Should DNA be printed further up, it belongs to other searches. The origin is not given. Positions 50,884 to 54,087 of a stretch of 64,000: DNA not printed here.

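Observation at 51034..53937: Self-contained ACP + FAAL + membrane segment + LPLAT fusion: a domain-permuted Aas-like enzyme with its own carrier protein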

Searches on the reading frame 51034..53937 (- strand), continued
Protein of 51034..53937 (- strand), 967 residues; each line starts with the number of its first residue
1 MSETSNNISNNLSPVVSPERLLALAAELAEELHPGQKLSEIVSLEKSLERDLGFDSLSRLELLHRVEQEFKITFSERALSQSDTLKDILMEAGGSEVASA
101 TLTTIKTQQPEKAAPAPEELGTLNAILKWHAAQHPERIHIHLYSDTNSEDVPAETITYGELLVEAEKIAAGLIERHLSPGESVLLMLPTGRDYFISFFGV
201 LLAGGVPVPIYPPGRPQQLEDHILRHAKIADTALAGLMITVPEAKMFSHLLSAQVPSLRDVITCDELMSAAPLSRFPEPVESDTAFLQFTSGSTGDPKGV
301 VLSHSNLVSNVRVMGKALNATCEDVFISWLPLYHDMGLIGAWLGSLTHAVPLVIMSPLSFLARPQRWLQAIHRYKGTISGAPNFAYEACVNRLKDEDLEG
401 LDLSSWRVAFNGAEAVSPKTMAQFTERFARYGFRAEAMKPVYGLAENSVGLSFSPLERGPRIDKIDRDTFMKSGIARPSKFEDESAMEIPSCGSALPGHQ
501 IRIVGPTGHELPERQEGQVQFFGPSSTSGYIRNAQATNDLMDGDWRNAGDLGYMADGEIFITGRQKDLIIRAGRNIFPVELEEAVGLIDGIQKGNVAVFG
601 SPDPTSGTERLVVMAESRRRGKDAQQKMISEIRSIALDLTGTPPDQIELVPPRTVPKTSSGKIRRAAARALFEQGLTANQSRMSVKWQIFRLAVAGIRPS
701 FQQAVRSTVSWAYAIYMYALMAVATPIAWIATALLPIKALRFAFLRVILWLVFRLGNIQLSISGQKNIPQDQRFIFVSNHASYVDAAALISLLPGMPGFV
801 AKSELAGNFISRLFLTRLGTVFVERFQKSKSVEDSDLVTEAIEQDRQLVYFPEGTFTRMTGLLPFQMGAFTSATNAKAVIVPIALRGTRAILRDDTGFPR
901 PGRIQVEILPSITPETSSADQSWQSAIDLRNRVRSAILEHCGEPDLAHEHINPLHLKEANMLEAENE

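Call 27: find_related_loci(query=A1, collection=genome_contigs, flank=8000)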
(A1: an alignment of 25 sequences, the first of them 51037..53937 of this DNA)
Query A1 (967 aa) in genome_contigs; peptide patterns used: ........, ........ (x = any residue, [..] = any of these).
600 stretches matched a pattern (row limit reached: there are more); 598 encode a relative of the query (tblastn E <= 1e-3); the best 80 are kept; 80 distinct loci.
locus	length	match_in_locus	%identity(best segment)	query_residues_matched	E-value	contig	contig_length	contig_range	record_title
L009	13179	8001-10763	51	21-948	0e+0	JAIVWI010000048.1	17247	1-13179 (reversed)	MAG: Oceanospirillum sp. isolate HYP3_US_01_1 NODE_344_length_17247_cov_0.459287, whole genome shotgun sequence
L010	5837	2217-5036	50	1-948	0e+0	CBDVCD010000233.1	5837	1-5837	MAG TPA_asm: uncultured Gammaproteobacteria bacterium isolate SRR22302365_binner13_Refined_117 genome assembly, contig:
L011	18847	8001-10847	52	17-953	0e+0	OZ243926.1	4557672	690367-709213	MAG: Rhodospirillales bacterium isolate f3036996-ea91-419f-bf8b-46094c79dfb2 genome assembly, chromosome: 1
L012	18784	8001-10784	50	9-947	0e+0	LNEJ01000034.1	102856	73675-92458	MAG: Gammaproteobacteria bacterium Ga0074134 Ga0074134_132.1, whole genome shotgun sequence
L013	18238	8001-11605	50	1-947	0e+0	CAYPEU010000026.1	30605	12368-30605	MAG TPA_asm: uncultured Desulfocapsa sp. isolate SRP167671_co2_261 genome assembly, contig: NODE_1962_length_30605_cov_9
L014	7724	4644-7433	49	21-952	0e+0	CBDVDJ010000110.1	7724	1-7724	MAG TPA_asm: uncultured bacterium isolate SRR21487738_concoct_129 genome assembly, contig: ERZ25083882.4002, whole genom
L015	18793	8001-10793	49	21-949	0e+0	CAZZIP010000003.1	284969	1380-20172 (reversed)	MAG TPA_asm: uncultured Methylococcales bacterium isolate binchicken_co30_122 genome assembly, contig: NODE_33_length_28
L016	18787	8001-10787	49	20-946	0e+0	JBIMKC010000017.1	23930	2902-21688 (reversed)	MAG: Chromatiales bacterium isolate Lehman Caves 20pBin3 NODE_19_length_23930_cov_25.655162, whole genome shotgun sequen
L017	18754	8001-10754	49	21-949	0e+0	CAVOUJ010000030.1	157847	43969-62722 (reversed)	MAG: uncultured beta proteobacterium isolate MFD10007.bin.2.158 genome assembly, contig: contig_46874, whole genome shot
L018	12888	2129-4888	49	21-946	0e+0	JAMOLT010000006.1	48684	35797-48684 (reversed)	MAG: Sedimenticola sp. isolate 4281-140_maxbin2_scaf2bin.001 4281-140_scaffold_156_c1, whole genome shotgun sequence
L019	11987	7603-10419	50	21-956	0e+0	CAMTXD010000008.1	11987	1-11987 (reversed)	MAG: uncultured Gallionellaceae bacterium isolate G04_MAG_00050 genome assembly, contig: G04_MAG_00050_000000000124, who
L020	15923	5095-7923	48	1-946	0e+0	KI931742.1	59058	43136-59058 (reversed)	MAG: Candidatus Entotheonella sp. TSY1 genomic scaffold TSY1_scaffold00013, whole genome shotgun sequence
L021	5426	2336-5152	49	19-952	0e+0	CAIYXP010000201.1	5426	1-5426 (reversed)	MAG: uncultured Methylococcaceae bacterium isolate Loclat_bin-06492 genome assembly, contig: bin-06492:201/542, whole ge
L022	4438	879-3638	49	21-947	0e+0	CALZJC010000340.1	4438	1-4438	MAG: Thermoanaerobaculia bacterium isolate FO_M_Acidobacteriota_08.1 genome assembly, contig: scaffold_18858, whole geno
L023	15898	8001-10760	49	38-947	0e+0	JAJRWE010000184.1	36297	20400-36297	MAG: Gammaproteobacteria bacterium isolate Dive96_bin2.149 k141_2698455, whole genome shotgun sequence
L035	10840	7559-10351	46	20-946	0e+0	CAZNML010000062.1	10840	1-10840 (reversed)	MAG TPA_asm: uncultured Thiosulfatimonas sp. isolate SRP167671_co3_106 genome assembly, contig: NODE_2542_length_10840_c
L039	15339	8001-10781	46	17-949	0e+0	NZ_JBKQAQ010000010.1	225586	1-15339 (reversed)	Pseudomonas sp. UM16 NODE_10_length_225586_cov_31.130543, whole genome shotgun sequence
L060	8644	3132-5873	46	19-943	0e+0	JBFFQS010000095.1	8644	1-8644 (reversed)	MAG: Amylibacter sp. isolate Mix_mud20.2022.06.39 k141_684282_length_8644_cov_10.8765, whole genome shotgun sequence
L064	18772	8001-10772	46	20-952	0e+0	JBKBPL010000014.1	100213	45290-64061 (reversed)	MAG: Hyphomicrobiaceae bacterium isolate 21H_026.bin.21 NODE_335_length_100213_cov_9.362257, whole genome shotgun sequen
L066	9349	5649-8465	51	20-949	0e+0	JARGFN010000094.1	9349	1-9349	MAG: Desulfobulbales bacterium isolate C14-07 NODE_2633_length_9349_cov_7.519045, whole genome shotgun sequence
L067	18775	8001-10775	47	13-946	0e+0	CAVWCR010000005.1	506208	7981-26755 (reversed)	MAG: uncultured Alphaproteobacteria bacterium isolate MFD04944.bin.1.54 genome assembly, contig: contig_86103, whole gen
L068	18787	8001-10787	47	21-945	0e+0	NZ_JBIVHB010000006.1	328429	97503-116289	Cupriavidus sp. NPDC089707 NPDC089707_195_G9.ctg-0006, whole genome shotgun sequence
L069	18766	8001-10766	47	18-949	0e+0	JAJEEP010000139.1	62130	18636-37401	MAG: Alphaproteobacteria bacterium isolate p16x34bins.43 k141_767081, whole genome shotgun sequence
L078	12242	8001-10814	47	2-946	0e+0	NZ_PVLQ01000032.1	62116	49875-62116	Malikia granosa strain P1 contig_32, whole genome shotgun sequence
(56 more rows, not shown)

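Call 30: search_protein_families(library=pfam, proteins=[L069:10900-12285:+, L064:5606-7531:-, L020:348-1511:-, L011:5262-5861:-, L067:13662-14537:+, L067:5694-6608:+, L068:6487-7194:+], max_evalue=0.01)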
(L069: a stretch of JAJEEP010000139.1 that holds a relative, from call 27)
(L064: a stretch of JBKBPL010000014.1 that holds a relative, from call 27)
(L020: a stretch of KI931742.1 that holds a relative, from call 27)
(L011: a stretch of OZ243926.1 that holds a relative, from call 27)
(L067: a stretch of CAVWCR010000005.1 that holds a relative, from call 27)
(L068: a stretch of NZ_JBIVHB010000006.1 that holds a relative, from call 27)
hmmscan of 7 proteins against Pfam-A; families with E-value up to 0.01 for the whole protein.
L069:10900-12285:+ (461 aa): 2 families
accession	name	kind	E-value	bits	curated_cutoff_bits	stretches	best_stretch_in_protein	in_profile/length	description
PF11700.14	ATG22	-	3.7e-33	115.4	24.1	1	14-452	2-475/482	Vacuole effluxer Atg22 like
PF07690.21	MFS_1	-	4.1e-19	69.1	33.4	3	15-166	202-345/347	Major Facilitator Superfamily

L064:5606-7531:- (641 aa): 2 families
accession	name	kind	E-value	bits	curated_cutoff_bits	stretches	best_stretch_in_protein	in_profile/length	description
PF00501.34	AMP-binding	-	1.2e-75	255.2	29.9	1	38-451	1-384/384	AMP-binding enzyme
PF23562.2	AMP-binding_C_3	-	5.3e-13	49.9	20.8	1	489-617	3-122/124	AMP-binding enzyme C-terminal domain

L020:348-1511:- (387 aa): 2 families
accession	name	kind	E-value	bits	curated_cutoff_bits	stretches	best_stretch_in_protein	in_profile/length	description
PF00528.27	BPD_transp_1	-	2.1e-29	103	26.4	1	195-385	1-183/184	Binding-protein-dependent transport system inner membrane component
PF12911.12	OppC_N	-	3.1e-07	30.6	23.9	1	108-154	7-53/53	N-terminal TM domain of oligopeptide transport permease C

L011:5262-5861:- (199 aa): 11 families
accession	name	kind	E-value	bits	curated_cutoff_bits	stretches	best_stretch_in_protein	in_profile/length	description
PF13432.12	TPR_16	-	2.2e-10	41.2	32.7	2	72-132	3-63/65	Tetratricopeptide repeat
PF07719.23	TPR_2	-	2.1e-09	37.2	27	1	100-133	1-34/34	Tetratricopeptide repeat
PF13414.12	TPR_11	-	5.2e-07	29.7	26.8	0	92-114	20-42/42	TPR repeat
PF00515.34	TPR_1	-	1.4e-05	25.2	27.8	1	100-133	1-34/34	Tetratricopeptide repeat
PF13431.12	TPR_17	-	3.3e-05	24.3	24.4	1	91-119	4-32/34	Tetratricopeptide repeat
PF13428.12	TPR_14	-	0.00011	22.9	23.5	0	101-142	2-43/44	Tetratricopeptide repeat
PF13181.12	TPR_8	-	0.00027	21.3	25.7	0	105-133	6-34/34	Tetratricopeptide repeat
PF14559.12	TPR_19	-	0.00034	21.3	25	1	79-125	4-50/68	Tetratricopeptide repeat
PF25063.1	ARM_TT21_C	-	0.00036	20.9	35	1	77-140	106-169/209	Tetratricopeptide repeat protein 21 C-terminal ARM domain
PF23914.1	TPR_CcmH_CycH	-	0.0011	19.2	42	1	81-128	102-149/158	Cytochrome c-type biogenesis protein H TPR domain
PF13174.12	TPR_6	-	0.0013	19.7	26.3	0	136-165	2-31/33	Tetratricopeptide repeat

L067:13662-14537:+ (291 aa): 1 family
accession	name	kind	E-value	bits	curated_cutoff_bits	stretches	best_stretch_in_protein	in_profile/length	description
PF00582.32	Usp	-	5.1e-10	40.5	24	1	169-289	3-139/141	Universal stress protein family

L067:5694-6608:+ (304 aa): 4 families
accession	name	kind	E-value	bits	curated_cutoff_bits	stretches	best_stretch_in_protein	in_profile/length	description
PF13561.12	adh_short_C2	-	4.3e-59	200.4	27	1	57-302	5-236/236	Enoyl-(Acyl carrier protein) reductase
PF00106.31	adh_short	-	7.9e-56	189.1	26.6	1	49-241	1-191/195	short chain dehydrogenase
PF08659.16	KR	-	3.9e-13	50.2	22.6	1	51-203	3-153/180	KR domain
PF23441.1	SDR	-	0.0023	17.8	27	0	46-249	5-211/258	SDR-like rossmann domain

L068:6487-7194:+ (235 aa): 1 family
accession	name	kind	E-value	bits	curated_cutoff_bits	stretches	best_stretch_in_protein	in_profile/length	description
PF00484.24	Pro_CA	-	9.4e-46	156.4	25.7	1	37-205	1-155/156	Carbonic anhydrase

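Call 32: search_protein_families(library=ncbifam, proteins=[L069:10900-12285:+, L064:5606-7531:-], max_evalue=0.001)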
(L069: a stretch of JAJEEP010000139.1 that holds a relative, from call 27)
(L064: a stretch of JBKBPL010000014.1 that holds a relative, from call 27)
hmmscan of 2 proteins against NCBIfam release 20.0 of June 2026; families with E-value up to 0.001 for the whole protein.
L069:10900-12285:+ (461 aa): 1 family
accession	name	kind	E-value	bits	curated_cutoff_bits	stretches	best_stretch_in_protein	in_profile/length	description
TIGR00711.1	efflux_EmrB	subfamily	4.1e-05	22.5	230.2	1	38-143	275-377/485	DHA2 family efflux MFS transporter permease subunit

L064:5606-7531:- (641 aa): 101 families (the best 25 are shown)
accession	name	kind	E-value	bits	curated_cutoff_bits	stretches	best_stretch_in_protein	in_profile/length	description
NF038343.1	ligase_FadD11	exception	1.3e-87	294.6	950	1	34-617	3-583/585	fatty acid--CoA ligase FadD11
NF004837.0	PRK06187.1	subfamily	3.4e-66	223.6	476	2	33-306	9-275/531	long-chain-fatty-acid--CoA ligase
NF041592.1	carboxyl_red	equivalog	5e-52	176.8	1300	2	47-319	61-349/1160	carboxylic acid reductase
NF005801.1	PRK07656.1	equivalog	2.2e-51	175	657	2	63-309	26-271/500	FadD3 family acyl-CoA ligase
NF004114.0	PRK05605.1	equivalog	4.7e-49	167.2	766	3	370-523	339-505/575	long-chain-fatty-acid--CoA ligase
NF005858.0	PRK07787.1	subfamily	5e-46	157.1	575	1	85-526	43-413/471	acyl-CoA synthetase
NF005702.0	PRK07514.1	subfamily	1e-44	152.8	558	2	59-305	25-258/506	malonyl-CoA synthase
NF009233.0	PRK12583.1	subfamily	1.4e-40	139.2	832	2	19-278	5-275/558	fatty acid CoA ligase family protein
NF009232.0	PRK12582.1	subfamily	2.4e-40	138.4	777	2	389-619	373-617/624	acyl-CoA synthetase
TIGR03208.1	cyc_hxne_CoA_lg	equivalog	2.9e-40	138.5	792.3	2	31-277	21-268/538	cyclohexanecarboxylate-CoA ligase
NF004808.0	PRK06155.1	equivalog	1.9e-39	135.4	722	2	30-275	19-250/542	ATP-dependent acyl-CoA ligase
NF006181.0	PRK08314.1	subfamily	2.8e-39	134.8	705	2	63-274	49-274/563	long-chain-fatty-acid--CoA ligase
TIGR01923.1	menE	equivalog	7.4e-39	133.8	330.15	2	370-521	225-382/442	o-succinylbenzoate--CoA ligase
NF005714.0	PRK07529.1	subfamily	1.4e-38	132.6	632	2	369-521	338-509/640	acyl-CoA synthetase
NF004229.0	PRK05677.1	subfamily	7.7e-38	130.3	879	3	370-516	327-484/563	long-chain-fatty-acid--CoA ligase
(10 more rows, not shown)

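Call 52: predict_structure(alignment_id=A1)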
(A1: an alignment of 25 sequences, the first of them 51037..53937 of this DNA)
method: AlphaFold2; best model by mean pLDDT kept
length: 967 residues; sequences in the alignment: 25
mean_pLDDT: 75.5   pTM: 0.64
mean pLDDT of the five models: 75.5, 74.5, 73.5, 67.2, 67.0
residues with pLDDT >= 90: 128; 70-90: 582; 50-70: 167; < 50: 90
segments of 3 or more residues with pLDDT < 50: 1-13, 97-109, 147-151, 291-295, 443-448, 678-681, 826-830, 853-865, 942-959, 961-963
pLDDT, mean of each block of 10 residues (from residue 1): 31 63 84 69 77 65 78 68 79 57 42 82 92 91 62 80 94 85 87 93 89 61 77 87 79 81 91 80 79 53 82 81 85 62 85 80 81 87 78 79 88 65 89 85 50 72 87 86 73 80 87 91 74 72 78 87 72 73 81 78 75 81 83 86 84 58 67 62 63 69 68 82 86 85 90 89 90 84 81 87 75 83 59 67 83 40 50 84 80 65 88 75 77 76 35 40 47
secondary structure, 60 per line:
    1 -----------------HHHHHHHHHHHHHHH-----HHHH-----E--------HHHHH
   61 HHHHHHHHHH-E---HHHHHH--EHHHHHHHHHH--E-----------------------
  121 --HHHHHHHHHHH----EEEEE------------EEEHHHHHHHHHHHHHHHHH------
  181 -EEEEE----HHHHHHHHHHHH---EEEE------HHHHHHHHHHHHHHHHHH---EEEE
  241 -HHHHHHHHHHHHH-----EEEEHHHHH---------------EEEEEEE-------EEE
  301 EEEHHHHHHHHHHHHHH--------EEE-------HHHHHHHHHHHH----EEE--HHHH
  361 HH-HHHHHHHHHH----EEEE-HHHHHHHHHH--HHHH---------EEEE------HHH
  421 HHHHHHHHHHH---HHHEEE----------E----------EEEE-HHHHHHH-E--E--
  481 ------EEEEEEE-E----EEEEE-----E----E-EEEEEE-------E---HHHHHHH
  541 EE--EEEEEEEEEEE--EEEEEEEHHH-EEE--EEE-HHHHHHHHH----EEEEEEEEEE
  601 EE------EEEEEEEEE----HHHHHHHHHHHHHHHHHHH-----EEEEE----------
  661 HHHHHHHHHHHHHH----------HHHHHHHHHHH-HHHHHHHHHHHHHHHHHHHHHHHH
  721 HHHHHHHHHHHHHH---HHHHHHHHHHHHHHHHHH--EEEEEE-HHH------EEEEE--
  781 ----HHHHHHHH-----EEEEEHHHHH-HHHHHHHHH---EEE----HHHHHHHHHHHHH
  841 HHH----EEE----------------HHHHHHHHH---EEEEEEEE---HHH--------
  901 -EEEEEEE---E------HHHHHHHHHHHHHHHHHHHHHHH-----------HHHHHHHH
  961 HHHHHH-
elements in order (helices of 4 or more, strands of 3 or more residues): H18-32 H38-41 H56-70 H76-81 H85-94 H123-133 E138-142 E155-157 H158-174 E182-186 H191-202 E206-209 H216-233 E237-240 H242-254 E260-263 H264-268 E284-290 E298-303 H304-317 E326-328 H336-347 E352-354 H357-362 H364-373 E378-381 H383-392 H395-398 E408-411 H418-431 E438-440 E462-465 H467-473 E487-493 E500-504 E517-522 H534-540 E545-555 E558-564 E569-571 E574-576 H578-586 E591-602 E609-617 H622-640 E646-650 H661-674 H685-695 H697-734 H738-755 E758-763 E774-778 H785-792 E798-802 H803-807 H809-817 E821-823 H828-843 E848-850 H867-875 E879-886 E902-908 H919-941 H953-966

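Call 57: fold_search(model_id=the predicted structure, library=pdb)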
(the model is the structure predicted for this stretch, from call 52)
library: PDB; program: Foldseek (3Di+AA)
matches with E <= 10: 1677; with E <= 0.001: 656
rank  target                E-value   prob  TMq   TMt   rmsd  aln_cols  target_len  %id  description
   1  3pbk_A                1.3e-45  1.00  0.53  0.91   3.1       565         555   31  Structural and Functional Studies of Fatty Acyl-Adenylate Ligases from E. coli and L. pneumophila (released 2010-12-22)
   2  3pbk_B                1.3e-45  1.00  0.52  0.89   3.6       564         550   31  Structural and Functional Studies of Fatty Acyl-Adenylate Ligases from E. coli and L. pneumophila (released 2010-12-22)
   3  3kxw                  1.1e-44  1.00  0.44  0.72   8.8       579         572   30  The crystal structure of fatty acid AMP ligase from Legionella pneumophila (released 2010-03-16)
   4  7r7f_A                1.1e-44  1.00  0.53  0.88   3.2       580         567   32  Synechococcus Olefin Synthase FAAL domain R336A in complex with stearoyl adenylate and pyrophosphate (released 2022-07-06)
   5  7r7g_A                1.9e-44  1.00  0.53  0.88   3.2       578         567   32  Synechococcus Olefin Synthase FAAL domain A229I/R336A in complex with palmitoyl adenylate and pyrophosphate (released 2022-07-06)
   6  7r7e_A                3.3e-44  1.00  0.53  0.88   3.2       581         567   33  Synechococcus Olefin Synthase FAAL domain in complex with AMP and pyrophosphate (released 2022-07-06)
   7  5d6j_A                6.6e-44  1.00  0.52  0.78   5.4       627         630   28  Crystal structure of a mycobacterial protein (released 2016-03-02)
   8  5ey8_E                5.1e-43  1.00  0.52  0.84   3.3       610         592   28  Structure of FadD32 from Mycobacterium smegmatis complexed to AMPC20 (released 2015-12-16)
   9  5ey8_A                6.6e-43  1.00  0.52  0.82   3.5       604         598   28  Structure of FadD32 from Mycobacterium smegmatis complexed to AMPC20 (released 2015-12-16)
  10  7wua_A                1.1e-42  1.00  0.51  0.79   4.2       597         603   27  Crystal structures of FadD32 from Corynebacterium diphtheriae (released 2022-08-10)
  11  3lnv                  1.2e-42  1.00  0.43  0.71   8.6       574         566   30  The crystal structure of fatty acyl-adenylate ligase from L. pneumophila in complex with acyl adenylate and pyrophosphat (released 2010-04-07)
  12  5ey8_C                2.1e-42  1.00  0.53  0.82   4.0       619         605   27  Structure of FadD32 from Mycobacterium smegmatis complexed to AMPC20 (released 2015-12-16)
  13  5ey8_G                2.7e-42  1.00  0.52  0.82   3.6       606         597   28  Structure of FadD32 from Mycobacterium smegmatis complexed to AMPC20 (released 2015-12-16)
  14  5ey9_B                3.0e-42  1.00  0.51  0.79   5.6       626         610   27  Structure of FadD32 from Mycobacterium marinum complexed to AMPC12 (released 2015-12-16)
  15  5icr_C                3.2e-42  1.00  0.50  0.77   5.2       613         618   28  2.25 Angstrom Resolution Crystal Structure of Fatty-Acid-CoA Ligase (FadD32) from Mycobacterium smegmatis in complex w (released 2016-04-06)
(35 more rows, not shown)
